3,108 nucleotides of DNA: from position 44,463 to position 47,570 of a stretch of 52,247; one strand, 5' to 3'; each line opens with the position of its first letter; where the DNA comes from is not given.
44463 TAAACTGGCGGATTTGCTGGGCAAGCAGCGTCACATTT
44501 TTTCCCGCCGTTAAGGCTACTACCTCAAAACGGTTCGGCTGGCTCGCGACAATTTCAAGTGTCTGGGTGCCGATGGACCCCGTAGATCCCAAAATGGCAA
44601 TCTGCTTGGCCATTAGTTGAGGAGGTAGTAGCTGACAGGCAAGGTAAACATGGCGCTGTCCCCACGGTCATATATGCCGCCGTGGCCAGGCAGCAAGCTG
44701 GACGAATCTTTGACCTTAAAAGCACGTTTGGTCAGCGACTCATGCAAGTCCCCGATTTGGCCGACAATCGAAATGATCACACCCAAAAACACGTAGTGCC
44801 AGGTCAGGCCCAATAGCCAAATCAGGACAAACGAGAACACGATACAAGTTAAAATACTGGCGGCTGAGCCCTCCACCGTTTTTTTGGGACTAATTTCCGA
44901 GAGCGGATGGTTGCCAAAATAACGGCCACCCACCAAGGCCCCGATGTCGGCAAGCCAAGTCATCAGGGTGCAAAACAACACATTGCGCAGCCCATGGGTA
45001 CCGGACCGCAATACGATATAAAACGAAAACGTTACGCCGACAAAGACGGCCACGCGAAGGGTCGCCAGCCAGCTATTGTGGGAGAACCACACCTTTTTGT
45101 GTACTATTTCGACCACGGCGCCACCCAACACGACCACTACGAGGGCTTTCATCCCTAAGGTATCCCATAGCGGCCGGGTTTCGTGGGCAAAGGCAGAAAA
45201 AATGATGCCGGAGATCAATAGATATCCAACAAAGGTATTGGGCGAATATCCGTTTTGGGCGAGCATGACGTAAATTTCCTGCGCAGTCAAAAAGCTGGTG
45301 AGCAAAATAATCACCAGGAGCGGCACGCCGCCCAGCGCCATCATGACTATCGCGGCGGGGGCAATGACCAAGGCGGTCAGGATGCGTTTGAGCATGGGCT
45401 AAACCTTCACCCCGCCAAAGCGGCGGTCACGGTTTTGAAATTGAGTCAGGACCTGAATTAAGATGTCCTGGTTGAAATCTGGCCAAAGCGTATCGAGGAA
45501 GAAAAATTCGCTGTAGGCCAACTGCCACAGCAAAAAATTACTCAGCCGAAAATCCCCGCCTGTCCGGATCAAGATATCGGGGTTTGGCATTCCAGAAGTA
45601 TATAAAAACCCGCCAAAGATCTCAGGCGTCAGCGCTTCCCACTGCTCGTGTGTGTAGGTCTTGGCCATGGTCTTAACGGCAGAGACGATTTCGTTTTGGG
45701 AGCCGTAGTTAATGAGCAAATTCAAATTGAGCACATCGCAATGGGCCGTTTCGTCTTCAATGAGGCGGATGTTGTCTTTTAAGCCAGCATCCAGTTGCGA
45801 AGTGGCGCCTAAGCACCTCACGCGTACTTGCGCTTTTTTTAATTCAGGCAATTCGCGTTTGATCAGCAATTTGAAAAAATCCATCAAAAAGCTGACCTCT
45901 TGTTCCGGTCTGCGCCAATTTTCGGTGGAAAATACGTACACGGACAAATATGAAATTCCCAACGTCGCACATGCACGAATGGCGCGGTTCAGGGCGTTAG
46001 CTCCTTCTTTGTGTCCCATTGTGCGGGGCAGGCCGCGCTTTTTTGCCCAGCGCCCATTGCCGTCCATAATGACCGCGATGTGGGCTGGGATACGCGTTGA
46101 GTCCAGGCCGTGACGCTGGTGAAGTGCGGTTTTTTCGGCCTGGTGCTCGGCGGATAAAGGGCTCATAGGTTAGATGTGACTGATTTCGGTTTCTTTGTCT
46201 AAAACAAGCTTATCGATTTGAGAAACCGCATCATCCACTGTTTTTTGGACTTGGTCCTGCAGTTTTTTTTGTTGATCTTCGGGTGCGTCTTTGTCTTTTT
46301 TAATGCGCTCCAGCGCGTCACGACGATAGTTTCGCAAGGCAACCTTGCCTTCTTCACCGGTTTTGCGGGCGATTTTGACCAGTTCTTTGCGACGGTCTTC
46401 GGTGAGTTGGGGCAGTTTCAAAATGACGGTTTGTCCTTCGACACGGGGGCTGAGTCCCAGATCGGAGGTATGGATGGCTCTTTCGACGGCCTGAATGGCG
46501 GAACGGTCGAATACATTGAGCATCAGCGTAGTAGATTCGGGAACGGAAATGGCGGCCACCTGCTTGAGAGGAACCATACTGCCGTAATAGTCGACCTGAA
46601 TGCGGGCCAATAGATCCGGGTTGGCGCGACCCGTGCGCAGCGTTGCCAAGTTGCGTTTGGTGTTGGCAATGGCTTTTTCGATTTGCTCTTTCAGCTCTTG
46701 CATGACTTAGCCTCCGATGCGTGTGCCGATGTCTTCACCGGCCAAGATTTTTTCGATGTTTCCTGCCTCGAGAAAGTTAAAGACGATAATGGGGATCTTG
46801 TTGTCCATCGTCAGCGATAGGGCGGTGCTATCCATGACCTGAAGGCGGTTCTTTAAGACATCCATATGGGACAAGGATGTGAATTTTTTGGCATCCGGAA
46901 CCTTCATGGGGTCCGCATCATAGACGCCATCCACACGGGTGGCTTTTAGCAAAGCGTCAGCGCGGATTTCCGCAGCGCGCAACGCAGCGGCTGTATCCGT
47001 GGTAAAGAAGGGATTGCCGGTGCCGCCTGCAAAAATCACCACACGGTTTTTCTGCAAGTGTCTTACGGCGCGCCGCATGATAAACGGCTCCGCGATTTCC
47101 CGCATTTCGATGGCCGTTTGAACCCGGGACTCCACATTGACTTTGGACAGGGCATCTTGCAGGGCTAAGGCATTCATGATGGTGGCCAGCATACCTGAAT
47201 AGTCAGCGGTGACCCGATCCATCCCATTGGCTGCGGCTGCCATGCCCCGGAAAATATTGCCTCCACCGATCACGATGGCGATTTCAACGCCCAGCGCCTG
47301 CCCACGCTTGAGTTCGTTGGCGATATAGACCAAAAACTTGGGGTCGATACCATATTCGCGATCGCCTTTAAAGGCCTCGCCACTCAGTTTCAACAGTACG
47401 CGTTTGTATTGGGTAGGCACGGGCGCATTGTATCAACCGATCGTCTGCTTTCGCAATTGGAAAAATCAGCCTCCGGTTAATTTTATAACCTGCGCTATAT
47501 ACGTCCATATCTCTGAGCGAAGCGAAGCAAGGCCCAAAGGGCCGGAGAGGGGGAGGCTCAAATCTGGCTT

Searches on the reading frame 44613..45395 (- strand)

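Call 12: search_protein_families(library=pfam, proteins=[window:44613-45395:-], max_evalue=0.001)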
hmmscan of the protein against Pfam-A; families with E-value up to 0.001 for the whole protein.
window:44613-45395:- (260 aa): 1 family
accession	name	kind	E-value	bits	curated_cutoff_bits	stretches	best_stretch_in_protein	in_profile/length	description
PF01148.25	CTP_transf_1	-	6.5e-56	190.5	24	1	3-259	2-261/264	Cytidylyltransferase family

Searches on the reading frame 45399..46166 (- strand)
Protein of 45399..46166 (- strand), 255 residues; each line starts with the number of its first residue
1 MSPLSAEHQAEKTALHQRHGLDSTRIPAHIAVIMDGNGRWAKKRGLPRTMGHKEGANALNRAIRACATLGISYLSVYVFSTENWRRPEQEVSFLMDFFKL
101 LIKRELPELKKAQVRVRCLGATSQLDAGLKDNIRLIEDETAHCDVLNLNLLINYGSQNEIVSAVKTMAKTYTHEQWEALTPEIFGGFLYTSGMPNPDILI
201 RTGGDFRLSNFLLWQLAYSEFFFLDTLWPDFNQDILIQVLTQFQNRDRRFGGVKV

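Call 12: search_protein_families(library=pfam, proteins=[window:45399-46166:-], max_evalue=0.001)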
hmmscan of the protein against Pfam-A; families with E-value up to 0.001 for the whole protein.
window:45399-46166:- (255 aa): 1 family
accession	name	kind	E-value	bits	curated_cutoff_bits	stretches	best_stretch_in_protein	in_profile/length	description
PF01255.24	Prenyltransf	-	3.6e-81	272.3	27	1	33-251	1-219/219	Putative undecaprenyl diphosphate synthase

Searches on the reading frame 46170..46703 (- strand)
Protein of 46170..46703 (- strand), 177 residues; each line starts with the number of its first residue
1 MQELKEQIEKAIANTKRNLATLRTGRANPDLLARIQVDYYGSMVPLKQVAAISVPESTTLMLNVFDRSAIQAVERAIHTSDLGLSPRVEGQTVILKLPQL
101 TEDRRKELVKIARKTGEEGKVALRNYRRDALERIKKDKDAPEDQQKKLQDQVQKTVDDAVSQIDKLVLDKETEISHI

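Call 12: search_protein_families(library=pfam, proteins=[window:46170-46703:-], max_evalue=0.001)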
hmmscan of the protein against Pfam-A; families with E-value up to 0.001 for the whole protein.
window:46170-46703:- (177 aa): 1 family
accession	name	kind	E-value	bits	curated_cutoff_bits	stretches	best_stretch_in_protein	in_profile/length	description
PF01765.24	RRF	-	7.9e-58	195.3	29.7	1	16-174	2-163/164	Ribosome recycling factor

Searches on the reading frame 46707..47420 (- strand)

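Call 12: search_protein_families(library=pfam, proteins=[window:46707-47420:-], max_evalue=0.001)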
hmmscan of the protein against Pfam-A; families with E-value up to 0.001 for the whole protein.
window:46707-47420:- (237 aa): 1 family
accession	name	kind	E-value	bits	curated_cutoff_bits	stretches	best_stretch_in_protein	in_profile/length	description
PF00696.33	AA_kinase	-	3.9e-34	118.8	24.9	1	6-215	1-234/234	Amino acid kinase family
